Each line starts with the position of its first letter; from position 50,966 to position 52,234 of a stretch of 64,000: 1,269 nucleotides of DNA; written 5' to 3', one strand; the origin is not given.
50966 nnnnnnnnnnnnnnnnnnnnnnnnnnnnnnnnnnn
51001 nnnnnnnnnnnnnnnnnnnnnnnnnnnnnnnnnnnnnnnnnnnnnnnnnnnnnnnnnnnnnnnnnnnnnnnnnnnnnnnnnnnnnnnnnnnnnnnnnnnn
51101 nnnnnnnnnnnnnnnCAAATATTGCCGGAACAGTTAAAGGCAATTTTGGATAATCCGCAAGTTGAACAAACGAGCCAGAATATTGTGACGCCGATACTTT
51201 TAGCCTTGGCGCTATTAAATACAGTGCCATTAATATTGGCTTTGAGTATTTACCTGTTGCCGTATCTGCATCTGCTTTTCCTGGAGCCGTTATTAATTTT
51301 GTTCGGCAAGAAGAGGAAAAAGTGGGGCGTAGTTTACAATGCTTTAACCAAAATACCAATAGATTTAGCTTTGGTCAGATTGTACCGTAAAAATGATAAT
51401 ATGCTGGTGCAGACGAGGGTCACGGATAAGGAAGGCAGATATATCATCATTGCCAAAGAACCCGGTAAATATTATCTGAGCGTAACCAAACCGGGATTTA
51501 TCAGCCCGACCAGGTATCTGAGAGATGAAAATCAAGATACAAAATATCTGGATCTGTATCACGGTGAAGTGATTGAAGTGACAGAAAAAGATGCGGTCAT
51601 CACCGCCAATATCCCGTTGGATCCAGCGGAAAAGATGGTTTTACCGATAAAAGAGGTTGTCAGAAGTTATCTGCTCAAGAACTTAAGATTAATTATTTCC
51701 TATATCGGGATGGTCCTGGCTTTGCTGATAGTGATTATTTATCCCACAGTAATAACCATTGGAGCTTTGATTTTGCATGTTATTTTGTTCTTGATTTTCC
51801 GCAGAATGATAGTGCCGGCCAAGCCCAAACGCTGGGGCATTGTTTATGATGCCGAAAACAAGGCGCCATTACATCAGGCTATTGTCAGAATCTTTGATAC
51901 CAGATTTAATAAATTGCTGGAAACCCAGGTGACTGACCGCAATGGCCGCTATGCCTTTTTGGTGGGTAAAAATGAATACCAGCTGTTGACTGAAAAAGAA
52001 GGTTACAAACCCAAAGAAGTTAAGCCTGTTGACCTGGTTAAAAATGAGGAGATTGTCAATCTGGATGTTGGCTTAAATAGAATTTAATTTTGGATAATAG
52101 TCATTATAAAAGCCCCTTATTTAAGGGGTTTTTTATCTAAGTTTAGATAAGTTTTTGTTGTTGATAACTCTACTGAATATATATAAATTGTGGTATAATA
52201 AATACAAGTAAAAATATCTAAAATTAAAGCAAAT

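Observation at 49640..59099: Mosaic gene conversion among the giant paralogs: a 2.4 kb near-identical 3' block (genes 2 and 3) plus a gene-1-type segment inside gene 3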

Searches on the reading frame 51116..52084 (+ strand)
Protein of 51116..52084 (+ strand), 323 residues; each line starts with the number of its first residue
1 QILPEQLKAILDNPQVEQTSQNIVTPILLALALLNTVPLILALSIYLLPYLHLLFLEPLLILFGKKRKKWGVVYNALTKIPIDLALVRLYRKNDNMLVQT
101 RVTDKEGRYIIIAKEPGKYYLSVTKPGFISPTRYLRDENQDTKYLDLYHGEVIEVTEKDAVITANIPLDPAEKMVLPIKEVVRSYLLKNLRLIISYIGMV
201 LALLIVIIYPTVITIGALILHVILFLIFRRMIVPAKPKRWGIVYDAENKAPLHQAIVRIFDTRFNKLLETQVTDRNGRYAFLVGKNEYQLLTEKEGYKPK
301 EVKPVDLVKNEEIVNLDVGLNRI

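Call 57: search_protein_representatives(protein=window:51116-52084:+)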
Query: 323 residues. Proteins with E-value up to 0.001 (for the whole library): 4351; up to 1e-10: 3138; up to 1e-30: 958. The best 150 are listed.
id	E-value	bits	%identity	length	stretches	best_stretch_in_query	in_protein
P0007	5.0e-198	673.1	98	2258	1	1-322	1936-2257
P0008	6.4e-161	551.2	89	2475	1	1-285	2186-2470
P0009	1.9e-155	533.2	75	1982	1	8-323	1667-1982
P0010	4.0e-150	515.8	73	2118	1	9-322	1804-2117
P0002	6.9e-139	478.9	68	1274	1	9-323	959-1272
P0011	2.9e-137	473.5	66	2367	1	10-322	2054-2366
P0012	6.4e-135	465.8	65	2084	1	8-322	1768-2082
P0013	3.3e-134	463.5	66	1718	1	10-322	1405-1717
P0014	4.0e-134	463.2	65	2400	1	9-322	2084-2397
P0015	3.5e-132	456.9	62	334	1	7-322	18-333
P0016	5.8e-132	456.1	62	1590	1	6-322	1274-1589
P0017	1.0e-131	455.3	66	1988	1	10-321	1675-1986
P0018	6.6e-130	449.4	64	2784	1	9-320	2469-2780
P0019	2.5e-129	447.5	67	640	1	14-323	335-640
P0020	1.3e-122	425.4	57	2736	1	9-321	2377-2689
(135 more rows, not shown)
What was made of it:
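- Closest known: Giant membrane-anchored surface proteins of CPR bacteria. Different: The specific C-terminal anchor module (958 representatives at E<1e-30, call 57) is unnamed apart from its CarboxypepD_reg Pfam matches.
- The family at large shows many different heads on one anchor module, as in a domain-shuffling family (call 57).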

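Call 60: find_encoding_contigs(protein=P0007, flank=10000)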
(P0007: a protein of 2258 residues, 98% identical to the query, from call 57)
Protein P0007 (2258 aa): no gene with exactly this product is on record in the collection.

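Call 61: list_cluster_members(proteins=[P0007, P0008])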
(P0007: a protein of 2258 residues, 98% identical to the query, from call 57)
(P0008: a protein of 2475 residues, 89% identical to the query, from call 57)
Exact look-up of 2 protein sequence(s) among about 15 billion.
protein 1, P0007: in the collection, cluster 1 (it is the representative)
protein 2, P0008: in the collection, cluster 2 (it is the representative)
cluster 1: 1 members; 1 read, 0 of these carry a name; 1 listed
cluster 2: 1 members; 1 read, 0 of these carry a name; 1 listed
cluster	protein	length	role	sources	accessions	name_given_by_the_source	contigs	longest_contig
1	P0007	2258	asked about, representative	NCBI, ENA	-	-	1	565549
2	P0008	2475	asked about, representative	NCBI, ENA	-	-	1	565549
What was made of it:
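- On Ectopic (intragenomic) gene conversion / concerted evolution between paralogs: There is a single 565,549 bp source contig (call 61).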

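Call 63: list_cluster_members(proteins=[P0009, P0010, P0011, P0012, P0013, P0014, P0016, P0017, P0018, P0020])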
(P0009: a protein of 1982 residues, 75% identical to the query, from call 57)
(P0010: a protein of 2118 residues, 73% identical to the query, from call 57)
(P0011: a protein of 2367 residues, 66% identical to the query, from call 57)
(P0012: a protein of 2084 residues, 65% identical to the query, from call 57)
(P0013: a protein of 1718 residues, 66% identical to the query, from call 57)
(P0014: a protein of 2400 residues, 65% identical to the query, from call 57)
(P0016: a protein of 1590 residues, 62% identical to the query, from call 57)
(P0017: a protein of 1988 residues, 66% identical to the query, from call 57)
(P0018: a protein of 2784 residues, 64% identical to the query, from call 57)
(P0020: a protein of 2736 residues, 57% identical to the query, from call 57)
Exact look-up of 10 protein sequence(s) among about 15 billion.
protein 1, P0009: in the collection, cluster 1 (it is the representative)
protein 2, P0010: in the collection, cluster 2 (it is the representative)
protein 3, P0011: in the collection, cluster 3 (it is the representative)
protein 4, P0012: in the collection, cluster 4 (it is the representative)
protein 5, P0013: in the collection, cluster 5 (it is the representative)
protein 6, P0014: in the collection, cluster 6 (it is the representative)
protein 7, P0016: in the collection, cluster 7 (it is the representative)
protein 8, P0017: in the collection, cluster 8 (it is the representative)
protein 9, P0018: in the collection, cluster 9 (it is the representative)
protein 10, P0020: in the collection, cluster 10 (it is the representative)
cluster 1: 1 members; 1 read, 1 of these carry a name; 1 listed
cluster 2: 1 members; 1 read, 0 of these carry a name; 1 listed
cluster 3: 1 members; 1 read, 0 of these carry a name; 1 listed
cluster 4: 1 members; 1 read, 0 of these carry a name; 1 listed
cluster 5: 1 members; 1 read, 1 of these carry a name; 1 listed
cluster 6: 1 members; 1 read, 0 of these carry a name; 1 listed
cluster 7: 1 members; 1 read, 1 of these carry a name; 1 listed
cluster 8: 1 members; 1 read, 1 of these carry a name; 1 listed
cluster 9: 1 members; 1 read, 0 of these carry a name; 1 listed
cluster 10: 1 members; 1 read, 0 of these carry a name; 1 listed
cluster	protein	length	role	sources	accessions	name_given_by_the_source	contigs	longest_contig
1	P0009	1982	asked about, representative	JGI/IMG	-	hypothetical protein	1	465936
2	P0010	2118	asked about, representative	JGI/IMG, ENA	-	-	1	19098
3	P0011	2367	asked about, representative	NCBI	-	-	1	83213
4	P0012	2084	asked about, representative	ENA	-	-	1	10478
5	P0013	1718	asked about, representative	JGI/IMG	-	uncharacterized repeat protein (TIGR01451 family)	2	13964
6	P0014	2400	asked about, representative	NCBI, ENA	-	-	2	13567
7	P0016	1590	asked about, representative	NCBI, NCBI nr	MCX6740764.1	MAG: isopeptide-forming domain-containing fimbrial protein [Candidatus Parcubacteria ... | isopeptide-forming domain-containing fimbrial protein [Candidatus Parcubacteria bacterium]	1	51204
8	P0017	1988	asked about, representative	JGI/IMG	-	uncharacterized repeat protein (TIGR01451 family)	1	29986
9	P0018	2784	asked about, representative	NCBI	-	-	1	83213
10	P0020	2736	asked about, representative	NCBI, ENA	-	-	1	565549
